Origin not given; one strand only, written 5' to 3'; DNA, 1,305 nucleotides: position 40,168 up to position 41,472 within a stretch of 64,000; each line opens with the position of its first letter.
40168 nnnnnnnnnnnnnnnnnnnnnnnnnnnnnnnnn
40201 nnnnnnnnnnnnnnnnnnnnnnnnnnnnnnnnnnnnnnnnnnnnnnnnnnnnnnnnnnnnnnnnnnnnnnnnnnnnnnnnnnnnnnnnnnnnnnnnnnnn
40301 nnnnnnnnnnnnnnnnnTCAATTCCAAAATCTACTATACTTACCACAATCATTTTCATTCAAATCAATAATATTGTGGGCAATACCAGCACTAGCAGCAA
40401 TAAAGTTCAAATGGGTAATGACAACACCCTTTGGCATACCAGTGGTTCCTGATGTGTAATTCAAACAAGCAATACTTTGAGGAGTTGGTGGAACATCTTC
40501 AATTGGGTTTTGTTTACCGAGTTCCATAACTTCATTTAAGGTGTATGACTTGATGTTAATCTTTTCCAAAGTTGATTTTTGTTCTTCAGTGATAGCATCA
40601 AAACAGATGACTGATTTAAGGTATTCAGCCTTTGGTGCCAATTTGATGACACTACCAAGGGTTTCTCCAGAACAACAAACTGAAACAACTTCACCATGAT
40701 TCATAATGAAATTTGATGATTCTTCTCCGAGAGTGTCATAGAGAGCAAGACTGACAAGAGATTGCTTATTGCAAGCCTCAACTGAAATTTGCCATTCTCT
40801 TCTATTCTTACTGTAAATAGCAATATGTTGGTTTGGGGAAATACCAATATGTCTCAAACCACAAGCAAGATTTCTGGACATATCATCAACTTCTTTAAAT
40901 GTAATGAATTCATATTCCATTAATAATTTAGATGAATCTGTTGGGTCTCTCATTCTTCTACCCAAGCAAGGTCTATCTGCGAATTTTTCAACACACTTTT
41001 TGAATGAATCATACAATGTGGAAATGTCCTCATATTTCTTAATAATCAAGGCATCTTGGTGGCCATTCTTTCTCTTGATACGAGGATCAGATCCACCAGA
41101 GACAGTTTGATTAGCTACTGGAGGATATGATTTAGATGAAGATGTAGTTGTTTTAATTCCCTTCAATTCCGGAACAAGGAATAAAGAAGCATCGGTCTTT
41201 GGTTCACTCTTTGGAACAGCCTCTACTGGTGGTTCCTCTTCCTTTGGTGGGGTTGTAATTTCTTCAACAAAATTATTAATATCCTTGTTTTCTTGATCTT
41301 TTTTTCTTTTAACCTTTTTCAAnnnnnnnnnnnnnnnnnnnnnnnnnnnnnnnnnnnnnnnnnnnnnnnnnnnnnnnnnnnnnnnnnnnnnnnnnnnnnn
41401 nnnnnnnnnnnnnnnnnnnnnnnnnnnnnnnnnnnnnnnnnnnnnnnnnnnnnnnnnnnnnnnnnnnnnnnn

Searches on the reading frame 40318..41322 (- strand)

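Call 15: search_protein_families(library=pfam, proteins=[window:40318-41322:-], max_evalue=0.01)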
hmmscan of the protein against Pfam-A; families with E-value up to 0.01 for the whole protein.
window:40318-41322:- (334 aa): 1 family
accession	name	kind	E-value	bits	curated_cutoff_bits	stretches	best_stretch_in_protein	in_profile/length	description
PF00501.34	AMP-binding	-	5.2e-37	128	29.9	1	113-315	7-195/384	AMP-binding enzyme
